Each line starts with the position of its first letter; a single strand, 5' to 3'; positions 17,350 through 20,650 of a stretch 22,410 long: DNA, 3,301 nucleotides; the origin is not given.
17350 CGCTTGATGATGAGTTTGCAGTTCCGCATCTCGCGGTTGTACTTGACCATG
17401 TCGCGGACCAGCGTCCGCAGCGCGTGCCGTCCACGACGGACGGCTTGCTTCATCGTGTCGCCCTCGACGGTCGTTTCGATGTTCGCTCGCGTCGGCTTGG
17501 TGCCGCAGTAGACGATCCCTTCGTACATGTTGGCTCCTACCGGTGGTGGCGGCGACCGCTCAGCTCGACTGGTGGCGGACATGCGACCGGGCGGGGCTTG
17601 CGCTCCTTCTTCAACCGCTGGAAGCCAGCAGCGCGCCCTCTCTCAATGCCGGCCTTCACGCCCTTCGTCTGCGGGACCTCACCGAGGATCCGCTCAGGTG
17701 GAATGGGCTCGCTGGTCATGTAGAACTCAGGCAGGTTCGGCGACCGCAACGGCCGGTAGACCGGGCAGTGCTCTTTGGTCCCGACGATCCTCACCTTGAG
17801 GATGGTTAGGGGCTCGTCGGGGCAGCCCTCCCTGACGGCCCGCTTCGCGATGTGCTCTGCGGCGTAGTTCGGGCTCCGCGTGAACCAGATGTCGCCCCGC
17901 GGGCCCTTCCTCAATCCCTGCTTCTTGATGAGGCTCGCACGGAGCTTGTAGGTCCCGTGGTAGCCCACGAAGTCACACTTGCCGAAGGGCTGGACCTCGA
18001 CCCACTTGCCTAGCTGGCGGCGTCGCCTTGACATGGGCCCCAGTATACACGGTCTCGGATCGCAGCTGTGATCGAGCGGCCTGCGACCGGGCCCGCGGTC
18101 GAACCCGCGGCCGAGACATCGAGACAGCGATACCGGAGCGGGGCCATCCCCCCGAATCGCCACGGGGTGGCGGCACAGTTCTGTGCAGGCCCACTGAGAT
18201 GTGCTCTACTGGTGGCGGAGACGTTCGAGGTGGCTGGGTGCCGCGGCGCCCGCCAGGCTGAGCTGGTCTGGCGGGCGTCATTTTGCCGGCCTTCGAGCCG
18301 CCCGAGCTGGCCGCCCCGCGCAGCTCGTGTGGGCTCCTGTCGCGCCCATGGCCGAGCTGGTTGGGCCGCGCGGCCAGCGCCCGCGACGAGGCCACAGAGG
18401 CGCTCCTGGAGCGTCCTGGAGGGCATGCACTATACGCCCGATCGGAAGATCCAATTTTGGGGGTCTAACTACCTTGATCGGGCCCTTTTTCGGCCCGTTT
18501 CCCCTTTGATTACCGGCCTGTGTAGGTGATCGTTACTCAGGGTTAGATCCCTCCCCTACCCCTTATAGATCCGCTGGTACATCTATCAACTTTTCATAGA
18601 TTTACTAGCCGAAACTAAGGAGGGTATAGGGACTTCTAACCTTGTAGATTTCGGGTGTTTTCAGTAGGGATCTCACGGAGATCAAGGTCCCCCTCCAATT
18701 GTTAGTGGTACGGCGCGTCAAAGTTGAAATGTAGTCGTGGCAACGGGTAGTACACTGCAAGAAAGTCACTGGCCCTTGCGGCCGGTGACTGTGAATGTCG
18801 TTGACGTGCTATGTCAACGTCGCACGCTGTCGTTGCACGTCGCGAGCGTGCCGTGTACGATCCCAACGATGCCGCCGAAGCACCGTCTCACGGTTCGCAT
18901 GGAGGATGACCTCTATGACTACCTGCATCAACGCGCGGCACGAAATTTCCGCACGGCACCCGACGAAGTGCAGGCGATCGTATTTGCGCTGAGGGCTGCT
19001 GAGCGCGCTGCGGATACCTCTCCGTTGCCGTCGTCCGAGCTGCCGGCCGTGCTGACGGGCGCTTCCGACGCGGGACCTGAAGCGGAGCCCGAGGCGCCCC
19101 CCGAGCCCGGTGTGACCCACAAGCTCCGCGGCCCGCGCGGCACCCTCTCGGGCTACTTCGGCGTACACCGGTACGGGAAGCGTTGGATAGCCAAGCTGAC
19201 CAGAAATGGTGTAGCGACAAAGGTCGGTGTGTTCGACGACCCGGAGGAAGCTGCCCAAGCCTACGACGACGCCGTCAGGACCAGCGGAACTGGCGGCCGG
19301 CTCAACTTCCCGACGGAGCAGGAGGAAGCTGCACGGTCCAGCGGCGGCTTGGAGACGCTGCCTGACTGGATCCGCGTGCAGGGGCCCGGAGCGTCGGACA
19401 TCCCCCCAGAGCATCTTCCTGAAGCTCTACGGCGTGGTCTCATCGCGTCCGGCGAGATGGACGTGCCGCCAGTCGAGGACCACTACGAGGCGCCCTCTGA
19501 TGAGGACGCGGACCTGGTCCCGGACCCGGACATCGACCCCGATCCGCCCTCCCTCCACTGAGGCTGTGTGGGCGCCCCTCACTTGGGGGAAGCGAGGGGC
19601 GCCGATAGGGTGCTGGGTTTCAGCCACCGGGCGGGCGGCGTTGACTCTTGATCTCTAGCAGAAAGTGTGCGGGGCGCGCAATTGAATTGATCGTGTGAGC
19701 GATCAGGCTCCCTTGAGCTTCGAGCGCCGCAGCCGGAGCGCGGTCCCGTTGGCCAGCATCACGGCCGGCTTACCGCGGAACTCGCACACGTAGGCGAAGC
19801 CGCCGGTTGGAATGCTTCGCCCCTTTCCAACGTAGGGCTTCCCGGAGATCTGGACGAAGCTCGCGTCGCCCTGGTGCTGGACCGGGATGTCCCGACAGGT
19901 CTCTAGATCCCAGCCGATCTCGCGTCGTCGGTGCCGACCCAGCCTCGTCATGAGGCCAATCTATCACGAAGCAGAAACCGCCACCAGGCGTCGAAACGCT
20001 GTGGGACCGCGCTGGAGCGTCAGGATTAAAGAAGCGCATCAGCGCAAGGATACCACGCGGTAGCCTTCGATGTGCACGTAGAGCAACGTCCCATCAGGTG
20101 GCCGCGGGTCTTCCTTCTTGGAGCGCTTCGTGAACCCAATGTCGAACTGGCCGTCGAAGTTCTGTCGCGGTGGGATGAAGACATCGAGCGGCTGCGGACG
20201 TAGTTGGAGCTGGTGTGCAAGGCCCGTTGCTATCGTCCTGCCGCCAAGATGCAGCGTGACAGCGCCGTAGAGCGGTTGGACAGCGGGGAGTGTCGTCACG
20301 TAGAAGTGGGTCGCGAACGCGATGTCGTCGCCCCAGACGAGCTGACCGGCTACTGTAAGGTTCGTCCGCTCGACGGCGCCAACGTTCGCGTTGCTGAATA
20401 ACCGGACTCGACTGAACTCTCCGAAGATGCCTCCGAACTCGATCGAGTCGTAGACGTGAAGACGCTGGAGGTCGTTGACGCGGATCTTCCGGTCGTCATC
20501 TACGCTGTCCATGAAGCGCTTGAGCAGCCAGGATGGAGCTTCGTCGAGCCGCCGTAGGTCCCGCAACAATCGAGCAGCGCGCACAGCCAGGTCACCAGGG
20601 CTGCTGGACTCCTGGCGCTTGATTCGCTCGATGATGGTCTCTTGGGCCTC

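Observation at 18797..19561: RHH+AP2 fusion regulator with its own operator array and a canonical leaderless promoter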

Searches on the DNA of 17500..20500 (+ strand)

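Call 7: search_dna_similar(query=window:17500-20500:+, collection=phages, mode=near)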
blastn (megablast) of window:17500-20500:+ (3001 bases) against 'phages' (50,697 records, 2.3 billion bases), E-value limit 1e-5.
No match.

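Call 20: search_rna_families(source=window, threshold=evalue, max_evalue=1, start=17500, end=20500)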
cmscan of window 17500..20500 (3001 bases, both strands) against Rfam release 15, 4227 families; matches with E-value up to 1: 2.
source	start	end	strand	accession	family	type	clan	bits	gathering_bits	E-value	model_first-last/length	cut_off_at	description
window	19567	19629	-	RF01066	6C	Cis-reg;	-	28.7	47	0.46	1-75/75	no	6C RNA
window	17589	17625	+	RF01716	PhotoRC-I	Cis-reg;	-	17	45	0.39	1-44/44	no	PhotoRC-I RNA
